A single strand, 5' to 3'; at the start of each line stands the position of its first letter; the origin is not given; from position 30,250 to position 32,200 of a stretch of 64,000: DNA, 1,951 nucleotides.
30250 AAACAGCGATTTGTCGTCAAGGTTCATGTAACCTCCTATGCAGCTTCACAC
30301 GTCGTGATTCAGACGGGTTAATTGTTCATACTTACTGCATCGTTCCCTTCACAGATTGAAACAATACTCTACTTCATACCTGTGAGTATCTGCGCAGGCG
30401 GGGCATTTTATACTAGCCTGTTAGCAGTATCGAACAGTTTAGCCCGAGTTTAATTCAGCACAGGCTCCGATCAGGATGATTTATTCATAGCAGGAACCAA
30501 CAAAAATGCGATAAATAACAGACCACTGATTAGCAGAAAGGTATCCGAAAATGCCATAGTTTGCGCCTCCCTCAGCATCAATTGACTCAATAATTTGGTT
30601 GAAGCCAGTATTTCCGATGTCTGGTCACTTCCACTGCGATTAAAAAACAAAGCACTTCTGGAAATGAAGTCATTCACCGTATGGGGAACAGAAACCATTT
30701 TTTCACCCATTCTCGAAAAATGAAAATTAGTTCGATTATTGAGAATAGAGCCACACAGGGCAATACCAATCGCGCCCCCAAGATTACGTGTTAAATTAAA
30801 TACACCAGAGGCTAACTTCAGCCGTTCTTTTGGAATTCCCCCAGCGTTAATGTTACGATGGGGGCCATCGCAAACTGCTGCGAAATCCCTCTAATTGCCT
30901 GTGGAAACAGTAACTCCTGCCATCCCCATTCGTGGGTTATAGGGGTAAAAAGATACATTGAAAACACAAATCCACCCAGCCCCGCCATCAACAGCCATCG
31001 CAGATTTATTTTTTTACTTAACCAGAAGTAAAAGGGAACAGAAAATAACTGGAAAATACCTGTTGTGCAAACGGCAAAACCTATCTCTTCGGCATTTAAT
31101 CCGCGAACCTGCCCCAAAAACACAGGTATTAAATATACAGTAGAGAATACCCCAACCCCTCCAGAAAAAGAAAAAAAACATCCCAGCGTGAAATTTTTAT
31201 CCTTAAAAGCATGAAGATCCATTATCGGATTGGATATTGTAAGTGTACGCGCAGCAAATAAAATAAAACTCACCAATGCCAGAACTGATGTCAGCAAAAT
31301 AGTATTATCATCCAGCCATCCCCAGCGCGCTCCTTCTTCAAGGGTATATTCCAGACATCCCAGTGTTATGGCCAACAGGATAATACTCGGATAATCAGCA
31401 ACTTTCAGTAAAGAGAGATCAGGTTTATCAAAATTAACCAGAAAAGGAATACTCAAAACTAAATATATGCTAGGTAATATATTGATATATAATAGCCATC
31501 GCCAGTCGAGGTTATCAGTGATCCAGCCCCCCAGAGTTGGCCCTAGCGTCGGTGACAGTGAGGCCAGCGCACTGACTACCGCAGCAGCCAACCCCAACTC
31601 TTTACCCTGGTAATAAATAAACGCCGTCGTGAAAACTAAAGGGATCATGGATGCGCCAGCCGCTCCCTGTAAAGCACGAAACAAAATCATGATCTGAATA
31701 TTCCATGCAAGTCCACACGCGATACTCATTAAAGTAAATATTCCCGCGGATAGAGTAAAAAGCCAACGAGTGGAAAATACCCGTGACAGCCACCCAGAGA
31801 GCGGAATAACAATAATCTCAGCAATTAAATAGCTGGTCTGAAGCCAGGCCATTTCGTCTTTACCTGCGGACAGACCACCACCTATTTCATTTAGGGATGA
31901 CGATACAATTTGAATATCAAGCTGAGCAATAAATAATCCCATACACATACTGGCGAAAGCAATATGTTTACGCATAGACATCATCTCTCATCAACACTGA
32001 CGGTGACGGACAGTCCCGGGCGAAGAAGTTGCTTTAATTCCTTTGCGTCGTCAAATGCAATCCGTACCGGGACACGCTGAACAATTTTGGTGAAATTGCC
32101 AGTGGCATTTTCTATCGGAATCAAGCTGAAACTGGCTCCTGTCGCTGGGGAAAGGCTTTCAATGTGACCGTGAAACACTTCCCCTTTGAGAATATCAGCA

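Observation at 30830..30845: Transporter gene of the efflux module is split by a frameshift in a 5-nt homopolymer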

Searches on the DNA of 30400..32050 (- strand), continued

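Call 29: get_annotated_region(hit=H101, flank=5000)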
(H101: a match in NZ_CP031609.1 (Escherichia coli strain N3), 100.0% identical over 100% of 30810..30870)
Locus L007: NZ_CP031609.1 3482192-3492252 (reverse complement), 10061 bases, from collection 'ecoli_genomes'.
description: Escherichia coli strain N3 chromosome, complete genome
organism: Escherichia coli strain N3 (NCBI taxid 562)
replicon: chromosome; assembly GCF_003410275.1
host: Homo sapiens; source: Rectal swab; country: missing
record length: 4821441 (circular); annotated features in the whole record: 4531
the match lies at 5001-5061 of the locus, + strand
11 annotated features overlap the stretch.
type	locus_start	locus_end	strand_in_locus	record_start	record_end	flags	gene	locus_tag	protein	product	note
CDS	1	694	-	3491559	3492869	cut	abgA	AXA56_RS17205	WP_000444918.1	p-aminobenzoyl-glutamate hydrolase subunit AbgA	-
CDS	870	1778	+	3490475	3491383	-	abgR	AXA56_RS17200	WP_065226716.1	LysR family transcriptional regulator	-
CDS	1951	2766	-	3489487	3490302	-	-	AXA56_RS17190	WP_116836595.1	AraC family transcriptional regulator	-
CDS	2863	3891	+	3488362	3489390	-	-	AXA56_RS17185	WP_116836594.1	HlyD family secretion protein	-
CDS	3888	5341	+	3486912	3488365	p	-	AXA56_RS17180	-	DHA2 family efflux MFS transporter permease subunit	frameshifted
CDS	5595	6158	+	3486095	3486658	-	smrA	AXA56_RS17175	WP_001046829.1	DNA endonuclease SmrA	-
CDS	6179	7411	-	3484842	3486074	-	dgcM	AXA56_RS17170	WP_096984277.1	diguanylate cyclase DgcM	-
CDS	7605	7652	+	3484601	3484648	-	ydaN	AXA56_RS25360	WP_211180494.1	protein YnaN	-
CDS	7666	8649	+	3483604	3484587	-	zntB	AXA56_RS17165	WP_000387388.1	zinc transporter ZntB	-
CDS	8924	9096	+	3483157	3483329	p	ynaL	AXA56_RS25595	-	proline-rich small protein YnaL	frameshifted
CDS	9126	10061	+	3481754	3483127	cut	dbpA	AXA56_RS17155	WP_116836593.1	ATP-dependent RNA helicase DbpA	-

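Call 30: get_annotated_region(hit=H102, flank=5000)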
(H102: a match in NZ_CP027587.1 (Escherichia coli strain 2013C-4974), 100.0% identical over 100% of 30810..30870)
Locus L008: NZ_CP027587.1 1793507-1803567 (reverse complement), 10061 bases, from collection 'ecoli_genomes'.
description: Escherichia coli strain 2013C-4974 chromosome, complete genome
organism: Escherichia coli strain 2013C-4974 (NCBI taxid 562)
replicon: chromosome; assembly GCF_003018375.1
host: Homo sapiens; source: stool; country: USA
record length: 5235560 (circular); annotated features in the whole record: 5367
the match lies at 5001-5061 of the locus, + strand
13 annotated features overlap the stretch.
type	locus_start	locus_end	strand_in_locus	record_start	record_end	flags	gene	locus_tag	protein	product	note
CDS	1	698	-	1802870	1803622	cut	fnr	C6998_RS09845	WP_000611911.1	fumarate/nitrate reduction transcriptional regulator Fnr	-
CDS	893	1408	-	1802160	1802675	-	ogt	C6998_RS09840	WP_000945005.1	methylated-DNA--[protein]-cysteine S-methyltransferase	-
CDS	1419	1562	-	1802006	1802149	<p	-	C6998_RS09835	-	AbgT family transporter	incomplete; partial in the middle of a contig; missing N-terminus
CDS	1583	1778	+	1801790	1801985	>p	-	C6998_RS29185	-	LysR family transcriptional regulator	frameshifted; internal stop; incomplete; partial in the middle of a contig; missing N-terminus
CDS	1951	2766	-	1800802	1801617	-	-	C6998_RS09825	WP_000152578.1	AraC family transcriptional regulator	-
CDS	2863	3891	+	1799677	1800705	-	-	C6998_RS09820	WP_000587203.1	HlyD family secretion protein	-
CDS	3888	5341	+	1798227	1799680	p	-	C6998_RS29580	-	DHA2 family efflux MFS transporter permease subunit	frameshifted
CDS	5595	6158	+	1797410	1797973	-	smrA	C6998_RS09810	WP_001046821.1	DNA endonuclease SmrA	-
CDS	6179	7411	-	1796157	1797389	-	dgcM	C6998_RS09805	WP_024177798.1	diguanylate cyclase DgcM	-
CDS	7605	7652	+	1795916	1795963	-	ydaN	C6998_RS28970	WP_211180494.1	protein YnaN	-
CDS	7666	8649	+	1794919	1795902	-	zntB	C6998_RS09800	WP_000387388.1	zinc transporter ZntB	-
CDS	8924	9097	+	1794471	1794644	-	ynaL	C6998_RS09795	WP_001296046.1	proline-rich small protein YnaL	-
CDS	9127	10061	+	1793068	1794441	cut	dbpA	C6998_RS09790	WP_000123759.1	ATP-dependent RNA helicase DbpA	-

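Call 31: get_annotated_region(hit=H103, flank=5000)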
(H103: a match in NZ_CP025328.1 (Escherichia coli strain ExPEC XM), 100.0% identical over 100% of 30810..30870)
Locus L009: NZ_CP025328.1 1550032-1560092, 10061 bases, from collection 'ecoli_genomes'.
description: Escherichia coli strain ExPEC XM chromosome, complete genome
organism: Escherichia coli strain ExPEC XM (NCBI taxid 562)
replicon: chromosome; assembly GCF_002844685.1
host: Duck; source: Whole blood of a duck with colibacillosis; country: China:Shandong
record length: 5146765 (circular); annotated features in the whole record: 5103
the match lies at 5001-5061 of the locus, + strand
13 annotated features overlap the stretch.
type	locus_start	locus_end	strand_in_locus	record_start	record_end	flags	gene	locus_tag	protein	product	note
CDS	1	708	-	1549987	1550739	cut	fnr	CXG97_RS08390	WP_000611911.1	fumarate/nitrate reduction transcriptional regulator Fnr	-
CDS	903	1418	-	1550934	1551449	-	ogt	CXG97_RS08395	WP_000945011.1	methylated-DNA--[protein]-cysteine S-methyltransferase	-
CDS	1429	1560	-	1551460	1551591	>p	-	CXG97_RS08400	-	hypothetical protein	incomplete; partial in the middle of a contig; missing N-terminus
CDS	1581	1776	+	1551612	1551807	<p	-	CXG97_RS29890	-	LysR family transcriptional regulator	frameshifted; internal stop; incomplete; partial in the middle of a contig; missing N-terminus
CDS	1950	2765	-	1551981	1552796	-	-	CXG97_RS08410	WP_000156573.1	AraC family transcriptional regulator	-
CDS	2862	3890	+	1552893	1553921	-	-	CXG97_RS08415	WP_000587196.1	HlyD family secretion protein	-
CDS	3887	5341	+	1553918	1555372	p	-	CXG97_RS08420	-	DHA2 family efflux MFS transporter permease subunit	frameshifted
CDS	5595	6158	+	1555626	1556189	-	smrA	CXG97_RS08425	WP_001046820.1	DNA endonuclease SmrA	-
CDS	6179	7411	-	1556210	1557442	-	dgcM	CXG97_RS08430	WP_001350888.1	diguanylate cyclase DgcM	-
CDS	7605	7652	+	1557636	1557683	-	ydaN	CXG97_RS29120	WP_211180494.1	protein YnaN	-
CDS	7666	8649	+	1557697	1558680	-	zntB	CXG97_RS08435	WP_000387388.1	zinc transporter ZntB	-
CDS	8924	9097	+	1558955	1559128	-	ynaL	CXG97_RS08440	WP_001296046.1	proline-rich small protein YnaL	-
CDS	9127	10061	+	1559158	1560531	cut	dbpA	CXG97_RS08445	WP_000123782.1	ATP-dependent RNA helicase DbpA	-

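Call 32: get_annotated_region(hit=H104, flank=5000)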
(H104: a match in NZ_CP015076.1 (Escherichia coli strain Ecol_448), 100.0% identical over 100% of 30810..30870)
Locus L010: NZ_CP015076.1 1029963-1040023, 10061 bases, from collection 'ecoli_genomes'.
description: Escherichia coli strain Ecol_448 chromosome, complete genome
organism: Escherichia coli strain Ecol_448 (NCBI taxid 562)
replicon: chromosome; assembly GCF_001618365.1
host: Homo sapiens; source: missing; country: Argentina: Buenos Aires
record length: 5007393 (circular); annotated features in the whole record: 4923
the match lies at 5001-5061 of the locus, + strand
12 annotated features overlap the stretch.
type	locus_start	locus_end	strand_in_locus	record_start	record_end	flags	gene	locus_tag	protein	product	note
CDS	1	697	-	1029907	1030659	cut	fnr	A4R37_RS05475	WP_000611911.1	fumarate/nitrate reduction transcriptional regulator Fnr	-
CDS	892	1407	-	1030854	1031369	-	ogt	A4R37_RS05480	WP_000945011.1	methylated-DNA--[protein]-cysteine S-methyltransferase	-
CDS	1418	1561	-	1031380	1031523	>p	-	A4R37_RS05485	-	AbgT family transporter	incomplete; partial in the middle of a contig; missing N-terminus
CDS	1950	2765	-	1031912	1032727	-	-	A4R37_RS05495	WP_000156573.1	AraC family transcriptional regulator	-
CDS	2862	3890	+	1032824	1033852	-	-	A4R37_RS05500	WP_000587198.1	HlyD family secretion protein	-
CDS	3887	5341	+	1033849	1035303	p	-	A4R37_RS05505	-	DHA2 family efflux MFS transporter permease subunit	frameshifted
CDS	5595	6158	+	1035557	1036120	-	smrA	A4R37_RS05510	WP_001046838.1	DNA endonuclease SmrA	-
CDS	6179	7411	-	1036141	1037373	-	dgcM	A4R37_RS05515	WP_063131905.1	diguanylate cyclase DgcM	-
CDS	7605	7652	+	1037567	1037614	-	ydaN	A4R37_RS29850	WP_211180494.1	protein YnaN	-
CDS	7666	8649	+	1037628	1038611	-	zntB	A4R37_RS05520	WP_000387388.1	zinc transporter ZntB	-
CDS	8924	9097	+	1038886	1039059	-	ynaL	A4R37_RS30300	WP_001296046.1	proline-rich small protein YnaL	-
CDS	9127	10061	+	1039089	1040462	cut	dbpA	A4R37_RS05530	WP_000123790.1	ATP-dependent RNA helicase DbpA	-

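Call 33: get_annotated_region(hit=H105, flank=5000)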
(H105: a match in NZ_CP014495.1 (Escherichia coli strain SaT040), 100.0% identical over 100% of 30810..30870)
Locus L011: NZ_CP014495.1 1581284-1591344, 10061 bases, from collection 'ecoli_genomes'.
description: Escherichia coli strain SaT040 chromosome, complete genome
organism: Escherichia coli strain SaT040 (NCBI taxid 562)
replicon: chromosome; assembly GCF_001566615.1
host: Homo sapiens; source: missing; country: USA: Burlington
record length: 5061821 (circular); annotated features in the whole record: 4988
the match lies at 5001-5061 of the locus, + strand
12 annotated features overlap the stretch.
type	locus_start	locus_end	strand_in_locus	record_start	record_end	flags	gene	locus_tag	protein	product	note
CDS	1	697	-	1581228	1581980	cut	fnr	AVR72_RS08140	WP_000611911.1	fumarate/nitrate reduction transcriptional regulator Fnr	-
CDS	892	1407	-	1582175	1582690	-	ogt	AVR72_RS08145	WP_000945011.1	methylated-DNA--[protein]-cysteine S-methyltransferase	-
CDS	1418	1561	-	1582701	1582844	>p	-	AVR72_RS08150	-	AbgT family transporter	incomplete; partial in the middle of a contig; missing N-terminus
CDS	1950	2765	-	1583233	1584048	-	-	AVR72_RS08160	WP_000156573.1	AraC family transcriptional regulator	-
CDS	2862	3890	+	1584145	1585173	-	-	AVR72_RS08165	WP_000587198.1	HlyD family secretion protein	-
CDS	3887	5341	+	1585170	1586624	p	-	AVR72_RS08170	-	DHA2 family efflux MFS transporter permease subunit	frameshifted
CDS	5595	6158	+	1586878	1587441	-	smrA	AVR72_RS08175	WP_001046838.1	DNA endonuclease SmrA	-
CDS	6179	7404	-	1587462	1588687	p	dgcM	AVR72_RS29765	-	diguanylate cyclase DgcM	frameshifted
CDS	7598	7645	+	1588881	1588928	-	ydaN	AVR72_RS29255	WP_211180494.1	protein YnaN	-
CDS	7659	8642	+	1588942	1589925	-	zntB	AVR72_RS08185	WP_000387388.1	zinc transporter ZntB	-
CDS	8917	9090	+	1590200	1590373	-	ynaL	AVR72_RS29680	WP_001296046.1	protein YnaL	-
CDS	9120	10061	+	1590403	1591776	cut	dbpA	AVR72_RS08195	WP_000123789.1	ATP-dependent RNA helicase DbpA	-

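Call 34: get_annotated_region(hit=H106, flank=5000)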
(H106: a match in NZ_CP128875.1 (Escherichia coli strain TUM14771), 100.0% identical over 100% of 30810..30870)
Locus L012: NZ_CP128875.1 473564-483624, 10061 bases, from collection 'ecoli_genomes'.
description: Escherichia coli strain TUM14771 chromosome, complete genome
organism: Escherichia coli strain TUM14771 (NCBI taxid 562)
replicon: chromosome; assembly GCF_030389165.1
host: Homo sapiens; source: feces; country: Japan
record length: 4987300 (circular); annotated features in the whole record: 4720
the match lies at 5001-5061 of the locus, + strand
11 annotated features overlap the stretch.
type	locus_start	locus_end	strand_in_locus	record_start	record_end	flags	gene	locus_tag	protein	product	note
CDS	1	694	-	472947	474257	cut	abgA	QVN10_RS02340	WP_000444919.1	p-aminobenzoyl-glutamate hydrolase subunit AbgA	-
CDS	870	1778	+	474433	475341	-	abgR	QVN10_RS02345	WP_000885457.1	LysR family transcriptional regulator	-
CDS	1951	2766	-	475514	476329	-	-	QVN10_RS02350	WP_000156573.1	AraC family transcriptional regulator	-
CDS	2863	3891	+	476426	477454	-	-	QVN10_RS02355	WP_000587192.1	HlyD family secretion protein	-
CDS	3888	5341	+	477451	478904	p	-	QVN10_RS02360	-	DHA2 family efflux MFS transporter permease subunit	frameshifted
CDS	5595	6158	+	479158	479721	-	smrA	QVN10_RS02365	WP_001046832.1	DNA endonuclease SmrA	-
CDS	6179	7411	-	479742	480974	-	dgcM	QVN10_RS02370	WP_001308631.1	diguanylate cyclase DgcM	-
CDS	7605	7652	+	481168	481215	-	ydaN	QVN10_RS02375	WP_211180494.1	protein YnaN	-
CDS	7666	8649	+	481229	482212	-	zntB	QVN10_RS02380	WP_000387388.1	zinc transporter ZntB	-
CDS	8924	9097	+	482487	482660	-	ynaL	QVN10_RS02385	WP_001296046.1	proline-rich small protein YnaL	-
CDS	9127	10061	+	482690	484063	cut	dbpA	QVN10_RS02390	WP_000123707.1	ATP-dependent RNA helicase DbpA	-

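Call 35: get_annotated_region(hit=H107, flank=5000)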
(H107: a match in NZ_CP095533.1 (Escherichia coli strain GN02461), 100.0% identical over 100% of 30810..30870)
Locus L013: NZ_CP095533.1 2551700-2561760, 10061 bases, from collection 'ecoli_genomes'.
description: Escherichia coli strain GN02461 chromosome, complete genome
organism: Escherichia coli strain GN02461 (NCBI taxid 562)
replicon: chromosome; assembly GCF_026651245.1
host: Homo sapiens; source: blood; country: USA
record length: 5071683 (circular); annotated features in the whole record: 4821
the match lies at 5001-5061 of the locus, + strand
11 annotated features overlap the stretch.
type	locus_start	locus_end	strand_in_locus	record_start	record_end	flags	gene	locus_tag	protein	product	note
CDS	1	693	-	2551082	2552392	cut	abgA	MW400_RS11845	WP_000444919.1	p-aminobenzoyl-glutamate hydrolase subunit AbgA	-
CDS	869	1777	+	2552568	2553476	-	abgR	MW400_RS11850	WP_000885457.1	LysR family transcriptional regulator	-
CDS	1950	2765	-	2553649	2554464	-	-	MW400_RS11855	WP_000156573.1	AraC family transcriptional regulator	-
CDS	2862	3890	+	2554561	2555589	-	-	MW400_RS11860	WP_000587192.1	HlyD family secretion protein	-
CDS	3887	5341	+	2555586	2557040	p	-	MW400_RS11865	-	DHA2 family efflux MFS transporter permease subunit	frameshifted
CDS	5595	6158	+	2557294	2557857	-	smrA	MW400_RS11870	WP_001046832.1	DNA endonuclease SmrA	-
CDS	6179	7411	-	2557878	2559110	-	dgcM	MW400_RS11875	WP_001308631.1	diguanylate cyclase DgcM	-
CDS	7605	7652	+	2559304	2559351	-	ydaN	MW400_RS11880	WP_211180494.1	protein YnaN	-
CDS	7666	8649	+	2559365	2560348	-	zntB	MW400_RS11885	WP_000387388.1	zinc transporter ZntB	-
CDS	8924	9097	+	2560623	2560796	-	ynaL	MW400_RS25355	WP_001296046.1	protein YnaL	-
CDS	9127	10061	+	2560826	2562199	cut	dbpA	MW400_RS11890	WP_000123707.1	ATP-dependent RNA helicase DbpA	-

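Call 36: get_annotated_region(hit=H109, flank=5000)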
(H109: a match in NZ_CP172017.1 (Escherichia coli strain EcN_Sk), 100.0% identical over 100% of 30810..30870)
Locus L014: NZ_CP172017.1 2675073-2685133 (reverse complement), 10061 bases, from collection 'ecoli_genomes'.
description: Escherichia coli strain EcN_Sk chromosome, complete genome
organism: Escherichia coli strain EcN_Sk (NCBI taxid 562)
replicon: chromosome; assembly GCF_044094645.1
host: Homo sapiens; source: stool; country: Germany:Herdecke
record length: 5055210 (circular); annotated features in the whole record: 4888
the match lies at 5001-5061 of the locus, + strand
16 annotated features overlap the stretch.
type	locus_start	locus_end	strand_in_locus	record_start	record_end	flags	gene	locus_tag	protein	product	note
CDS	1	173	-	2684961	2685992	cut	ynaI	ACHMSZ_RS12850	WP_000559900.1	low conductance mechanosensitive channel YnaI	-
CDS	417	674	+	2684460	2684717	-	ynaJ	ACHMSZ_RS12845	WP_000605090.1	DUF2534 family protein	-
CDS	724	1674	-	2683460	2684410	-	uspE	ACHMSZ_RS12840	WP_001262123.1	universal stress protein UspE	-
CDS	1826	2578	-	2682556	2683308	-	fnr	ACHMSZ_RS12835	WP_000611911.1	fumarate/nitrate reduction transcriptional regulator Fnr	-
CDS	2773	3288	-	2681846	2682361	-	ogt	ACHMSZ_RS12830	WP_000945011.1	methylated-DNA--[protein]-cysteine S-methyltransferase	-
CDS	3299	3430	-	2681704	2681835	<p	-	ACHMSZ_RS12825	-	hypothetical protein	incomplete; partial in the middle of a contig; missing N-terminus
CDS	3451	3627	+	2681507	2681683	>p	-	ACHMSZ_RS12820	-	LysR family transcriptional regulator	internal stop; incomplete; partial in the middle of a contig; missing N-terminus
CDS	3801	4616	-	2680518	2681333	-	-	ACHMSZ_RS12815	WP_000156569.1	helix-turn-helix transcriptional regulator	-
CDS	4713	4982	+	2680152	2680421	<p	-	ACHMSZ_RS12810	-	biotin/lipoyl-binding protein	incomplete; partial in the middle of a contig; missing C-terminus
CDS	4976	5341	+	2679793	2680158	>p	-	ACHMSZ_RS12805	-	MFS transporter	frameshifted; incomplete; partial in the middle of a contig; missing N-terminus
CDS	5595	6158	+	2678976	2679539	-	smrA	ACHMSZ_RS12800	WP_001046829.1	DNA endonuclease SmrA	-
CDS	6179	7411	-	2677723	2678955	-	dgcM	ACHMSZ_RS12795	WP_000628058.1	diguanylate cyclase DgcM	-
CDS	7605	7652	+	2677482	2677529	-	ydaN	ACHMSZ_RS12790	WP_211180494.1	protein YnaN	-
CDS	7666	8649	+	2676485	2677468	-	zntB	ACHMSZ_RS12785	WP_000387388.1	zinc transporter ZntB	-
CDS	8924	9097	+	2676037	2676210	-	ynaL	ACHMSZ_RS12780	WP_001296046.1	protein YnaL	-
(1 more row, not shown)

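Call 37: get_annotated_region(hit=H110, flank=5000)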
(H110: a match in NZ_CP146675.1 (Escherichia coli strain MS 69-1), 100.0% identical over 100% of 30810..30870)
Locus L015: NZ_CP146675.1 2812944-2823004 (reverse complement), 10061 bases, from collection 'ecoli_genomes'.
description: Escherichia coli strain MS 69-1 chromosome, complete genome
organism: Escherichia coli strain MS 69-1 (NCBI taxid 562)
replicon: chromosome; assembly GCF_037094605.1
host: Homo sapiens; source: Colon; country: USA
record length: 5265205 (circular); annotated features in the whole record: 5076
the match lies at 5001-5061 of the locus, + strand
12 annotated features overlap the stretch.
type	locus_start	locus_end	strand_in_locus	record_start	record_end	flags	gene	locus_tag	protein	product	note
CDS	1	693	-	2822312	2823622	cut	abgA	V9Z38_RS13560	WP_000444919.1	p-aminobenzoyl-glutamate hydrolase subunit AbgA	-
CDS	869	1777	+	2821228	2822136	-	abgR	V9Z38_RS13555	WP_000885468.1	LysR family transcriptional regulator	-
CDS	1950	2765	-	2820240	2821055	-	-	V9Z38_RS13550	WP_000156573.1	AraC family transcriptional regulator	-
CDS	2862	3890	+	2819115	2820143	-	-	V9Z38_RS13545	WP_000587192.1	HlyD family secretion protein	-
CDS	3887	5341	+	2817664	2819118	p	-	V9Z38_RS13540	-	DHA2 family efflux MFS transporter permease subunit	frameshifted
CDS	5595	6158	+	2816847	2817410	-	smrA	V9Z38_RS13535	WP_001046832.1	DNA endonuclease SmrA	-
CDS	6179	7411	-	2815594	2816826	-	dgcM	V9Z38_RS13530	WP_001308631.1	diguanylate cyclase DgcM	-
CDS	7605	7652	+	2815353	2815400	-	ydaN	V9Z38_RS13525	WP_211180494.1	protein YnaN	-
CDS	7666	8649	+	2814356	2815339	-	zntB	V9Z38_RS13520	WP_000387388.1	zinc transporter ZntB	-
CDS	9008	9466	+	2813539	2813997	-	tnpA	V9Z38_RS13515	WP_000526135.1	IS200/IS605-like element IS200C family transposase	-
CDS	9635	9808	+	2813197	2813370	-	ynaL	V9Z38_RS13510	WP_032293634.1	protein YnaL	-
CDS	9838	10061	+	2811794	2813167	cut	dbpA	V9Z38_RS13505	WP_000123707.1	ATP-dependent RNA helicase DbpA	-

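Call 38: get_annotated_region(hit=H111, flank=5000)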
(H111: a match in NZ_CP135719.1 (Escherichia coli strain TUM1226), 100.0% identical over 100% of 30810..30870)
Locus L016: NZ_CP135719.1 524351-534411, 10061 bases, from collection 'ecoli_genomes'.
description: Escherichia coli strain TUM1226 chromosome, complete genome
organism: Escherichia coli strain TUM1226 (NCBI taxid 562)
replicon: chromosome; assembly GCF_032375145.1
host: missing; source: missing; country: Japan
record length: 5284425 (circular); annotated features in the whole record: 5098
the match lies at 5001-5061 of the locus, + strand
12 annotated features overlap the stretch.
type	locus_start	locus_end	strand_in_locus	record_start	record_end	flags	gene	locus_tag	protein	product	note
CDS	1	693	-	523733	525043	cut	abgA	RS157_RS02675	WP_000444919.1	p-aminobenzoyl-glutamate hydrolase subunit AbgA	-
CDS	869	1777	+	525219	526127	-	abgR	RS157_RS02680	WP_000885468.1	LysR family transcriptional regulator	-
CDS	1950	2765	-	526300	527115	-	-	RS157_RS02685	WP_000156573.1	AraC family transcriptional regulator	-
CDS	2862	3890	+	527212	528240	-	-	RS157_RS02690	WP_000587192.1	HlyD family secretion protein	-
CDS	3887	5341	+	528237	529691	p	-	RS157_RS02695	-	DHA2 family efflux MFS transporter permease subunit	frameshifted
CDS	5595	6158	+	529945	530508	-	smrA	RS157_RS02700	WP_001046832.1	DNA endonuclease SmrA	-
CDS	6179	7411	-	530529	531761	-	dgcM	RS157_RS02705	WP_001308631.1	diguanylate cyclase DgcM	-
CDS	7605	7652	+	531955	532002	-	ydaN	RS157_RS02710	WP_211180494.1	protein YnaN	-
CDS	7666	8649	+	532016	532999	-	zntB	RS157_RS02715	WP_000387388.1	zinc transporter ZntB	-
CDS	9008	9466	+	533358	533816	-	tnpA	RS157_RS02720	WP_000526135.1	IS200/IS605-like element IS200C family transposase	-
CDS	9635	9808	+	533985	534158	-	ynaL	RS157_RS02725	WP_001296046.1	proline-rich small protein YnaL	-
CDS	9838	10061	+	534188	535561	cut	dbpA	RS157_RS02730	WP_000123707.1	ATP-dependent RNA helicase DbpA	-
